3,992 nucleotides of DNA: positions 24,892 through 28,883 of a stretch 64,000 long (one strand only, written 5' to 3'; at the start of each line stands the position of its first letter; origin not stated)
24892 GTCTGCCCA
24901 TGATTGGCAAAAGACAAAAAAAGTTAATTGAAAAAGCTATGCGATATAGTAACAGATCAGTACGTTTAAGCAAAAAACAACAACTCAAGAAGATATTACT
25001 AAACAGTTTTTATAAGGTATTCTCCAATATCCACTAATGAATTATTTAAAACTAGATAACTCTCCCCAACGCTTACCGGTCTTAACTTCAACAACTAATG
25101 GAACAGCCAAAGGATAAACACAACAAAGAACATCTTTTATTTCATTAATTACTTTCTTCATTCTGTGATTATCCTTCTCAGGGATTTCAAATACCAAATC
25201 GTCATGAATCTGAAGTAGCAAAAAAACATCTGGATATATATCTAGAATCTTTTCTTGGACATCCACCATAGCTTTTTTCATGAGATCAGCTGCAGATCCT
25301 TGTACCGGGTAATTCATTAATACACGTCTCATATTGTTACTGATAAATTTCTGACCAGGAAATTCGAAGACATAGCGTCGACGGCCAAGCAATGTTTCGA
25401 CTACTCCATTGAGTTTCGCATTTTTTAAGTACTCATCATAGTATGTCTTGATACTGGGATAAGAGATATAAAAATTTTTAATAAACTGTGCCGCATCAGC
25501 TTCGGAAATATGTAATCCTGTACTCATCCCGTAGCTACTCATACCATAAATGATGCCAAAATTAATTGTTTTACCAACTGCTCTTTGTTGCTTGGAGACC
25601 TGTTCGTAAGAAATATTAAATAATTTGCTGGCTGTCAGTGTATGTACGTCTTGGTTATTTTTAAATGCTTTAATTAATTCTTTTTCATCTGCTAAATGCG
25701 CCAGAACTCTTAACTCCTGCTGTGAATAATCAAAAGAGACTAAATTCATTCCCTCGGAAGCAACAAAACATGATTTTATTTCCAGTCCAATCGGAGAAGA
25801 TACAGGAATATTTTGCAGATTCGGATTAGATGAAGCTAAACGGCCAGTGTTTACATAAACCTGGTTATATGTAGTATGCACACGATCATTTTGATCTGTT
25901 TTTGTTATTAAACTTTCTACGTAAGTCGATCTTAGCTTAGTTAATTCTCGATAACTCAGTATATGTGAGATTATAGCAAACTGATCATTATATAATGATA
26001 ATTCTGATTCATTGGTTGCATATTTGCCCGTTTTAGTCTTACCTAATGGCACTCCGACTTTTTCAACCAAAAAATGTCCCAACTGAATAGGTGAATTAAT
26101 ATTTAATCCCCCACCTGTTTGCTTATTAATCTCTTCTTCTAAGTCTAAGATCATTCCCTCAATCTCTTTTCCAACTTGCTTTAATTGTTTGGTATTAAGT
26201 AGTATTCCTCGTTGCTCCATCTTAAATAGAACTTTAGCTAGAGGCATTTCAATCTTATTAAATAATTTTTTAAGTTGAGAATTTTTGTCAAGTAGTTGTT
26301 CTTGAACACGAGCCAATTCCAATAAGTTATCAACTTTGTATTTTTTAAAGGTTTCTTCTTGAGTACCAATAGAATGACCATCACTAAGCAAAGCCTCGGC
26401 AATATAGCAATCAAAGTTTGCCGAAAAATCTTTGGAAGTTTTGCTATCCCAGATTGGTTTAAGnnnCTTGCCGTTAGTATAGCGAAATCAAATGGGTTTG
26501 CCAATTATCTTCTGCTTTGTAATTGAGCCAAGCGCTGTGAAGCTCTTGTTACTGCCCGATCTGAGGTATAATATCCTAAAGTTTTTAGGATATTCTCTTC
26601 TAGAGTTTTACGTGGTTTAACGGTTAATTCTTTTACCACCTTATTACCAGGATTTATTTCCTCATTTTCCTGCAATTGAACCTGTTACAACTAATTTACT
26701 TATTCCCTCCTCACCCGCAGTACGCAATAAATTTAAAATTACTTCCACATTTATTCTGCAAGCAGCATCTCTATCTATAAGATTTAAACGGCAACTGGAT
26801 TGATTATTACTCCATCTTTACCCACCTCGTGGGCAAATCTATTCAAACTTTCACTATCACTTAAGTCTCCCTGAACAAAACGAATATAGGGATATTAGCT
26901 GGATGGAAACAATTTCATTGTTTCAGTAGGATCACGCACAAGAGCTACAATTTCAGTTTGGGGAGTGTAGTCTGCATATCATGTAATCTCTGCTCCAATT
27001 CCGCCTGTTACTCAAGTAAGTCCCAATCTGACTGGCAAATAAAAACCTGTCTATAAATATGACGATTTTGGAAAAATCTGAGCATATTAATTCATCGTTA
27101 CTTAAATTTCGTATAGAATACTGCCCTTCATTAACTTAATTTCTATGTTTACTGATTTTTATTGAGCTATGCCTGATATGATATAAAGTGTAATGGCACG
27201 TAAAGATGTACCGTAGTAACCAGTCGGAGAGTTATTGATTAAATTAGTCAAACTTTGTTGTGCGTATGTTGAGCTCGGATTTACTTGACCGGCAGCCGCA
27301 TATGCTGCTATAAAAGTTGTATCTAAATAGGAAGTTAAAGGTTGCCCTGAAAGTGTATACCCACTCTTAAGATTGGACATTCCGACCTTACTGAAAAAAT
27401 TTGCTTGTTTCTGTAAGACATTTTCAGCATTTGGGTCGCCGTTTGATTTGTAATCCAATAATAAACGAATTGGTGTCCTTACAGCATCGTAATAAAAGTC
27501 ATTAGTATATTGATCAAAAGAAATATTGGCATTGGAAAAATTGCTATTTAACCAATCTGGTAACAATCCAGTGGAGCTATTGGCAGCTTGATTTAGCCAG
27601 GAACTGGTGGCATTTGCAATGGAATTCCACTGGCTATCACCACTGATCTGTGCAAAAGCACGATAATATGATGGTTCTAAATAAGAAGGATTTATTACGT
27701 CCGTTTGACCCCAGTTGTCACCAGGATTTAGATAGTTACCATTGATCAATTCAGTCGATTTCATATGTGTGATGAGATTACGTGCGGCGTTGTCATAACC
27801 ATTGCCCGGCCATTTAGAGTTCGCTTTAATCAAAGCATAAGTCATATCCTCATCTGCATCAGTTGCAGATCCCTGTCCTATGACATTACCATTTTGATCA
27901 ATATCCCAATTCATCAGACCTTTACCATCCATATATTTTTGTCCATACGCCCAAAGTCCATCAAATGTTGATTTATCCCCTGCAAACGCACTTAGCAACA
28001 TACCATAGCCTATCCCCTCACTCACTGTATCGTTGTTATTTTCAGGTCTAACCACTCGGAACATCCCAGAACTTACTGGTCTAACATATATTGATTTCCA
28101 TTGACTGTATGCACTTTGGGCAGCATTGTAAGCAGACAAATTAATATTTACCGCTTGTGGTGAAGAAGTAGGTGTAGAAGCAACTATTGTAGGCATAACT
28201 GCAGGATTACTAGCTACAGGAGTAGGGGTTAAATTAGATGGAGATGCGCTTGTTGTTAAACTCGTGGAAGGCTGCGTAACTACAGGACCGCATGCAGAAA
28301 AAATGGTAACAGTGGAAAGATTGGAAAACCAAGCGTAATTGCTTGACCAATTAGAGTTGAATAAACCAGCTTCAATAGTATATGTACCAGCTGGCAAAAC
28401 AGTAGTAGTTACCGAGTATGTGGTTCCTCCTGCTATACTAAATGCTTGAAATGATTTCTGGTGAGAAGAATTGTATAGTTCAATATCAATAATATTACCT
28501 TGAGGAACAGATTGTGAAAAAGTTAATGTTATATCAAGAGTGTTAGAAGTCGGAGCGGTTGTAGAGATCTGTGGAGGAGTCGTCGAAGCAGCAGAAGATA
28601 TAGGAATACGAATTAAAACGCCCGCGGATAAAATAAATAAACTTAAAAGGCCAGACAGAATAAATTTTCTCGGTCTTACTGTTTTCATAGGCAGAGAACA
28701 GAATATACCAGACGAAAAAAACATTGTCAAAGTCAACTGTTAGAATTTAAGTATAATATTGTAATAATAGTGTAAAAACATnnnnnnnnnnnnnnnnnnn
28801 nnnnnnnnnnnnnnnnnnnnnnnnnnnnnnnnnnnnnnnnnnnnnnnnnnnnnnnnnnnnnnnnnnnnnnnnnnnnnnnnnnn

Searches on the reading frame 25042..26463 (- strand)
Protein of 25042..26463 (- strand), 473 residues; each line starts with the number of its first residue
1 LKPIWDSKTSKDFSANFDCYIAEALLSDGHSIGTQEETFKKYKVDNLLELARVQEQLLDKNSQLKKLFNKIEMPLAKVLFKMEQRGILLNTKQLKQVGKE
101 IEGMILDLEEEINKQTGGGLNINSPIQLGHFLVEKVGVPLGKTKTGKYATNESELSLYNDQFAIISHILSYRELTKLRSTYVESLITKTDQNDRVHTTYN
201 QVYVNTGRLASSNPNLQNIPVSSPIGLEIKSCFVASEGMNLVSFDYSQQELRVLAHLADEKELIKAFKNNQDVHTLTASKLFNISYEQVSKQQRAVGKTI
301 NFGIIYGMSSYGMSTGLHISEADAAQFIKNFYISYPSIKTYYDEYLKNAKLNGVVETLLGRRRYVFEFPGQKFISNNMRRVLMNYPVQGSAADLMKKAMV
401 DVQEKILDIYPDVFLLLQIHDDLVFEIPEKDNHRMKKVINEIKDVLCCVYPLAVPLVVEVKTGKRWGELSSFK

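Call 22: search_protein_families(library=pfam, proteins=[window:25042-26463:-], max_evalue=0.01)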
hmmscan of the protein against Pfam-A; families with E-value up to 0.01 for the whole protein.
window:25042-26463:- (473 aa): 1 family
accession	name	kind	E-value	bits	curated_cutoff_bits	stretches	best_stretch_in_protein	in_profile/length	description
PF00476.26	DNA_pol_A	-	3.4e-125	418.4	34.3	1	92-468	2-381/381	DNA polymerase family A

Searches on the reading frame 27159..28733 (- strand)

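Call 22: search_protein_families(library=pfam, proteins=[window:27159-28733:-], max_evalue=0.01)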
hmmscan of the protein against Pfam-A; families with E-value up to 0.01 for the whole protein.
window:27159-28733:- (524 aa): 2 families
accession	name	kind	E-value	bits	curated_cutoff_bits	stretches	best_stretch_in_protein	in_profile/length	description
PF01270.23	Glyco_hydro_8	-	4.2e-53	181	24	1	200-516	18-336/341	Glycosyl hydrolases family 8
PF04234.18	CopC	-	0.0065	17.9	23.3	0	51-121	7-73/92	CopC domain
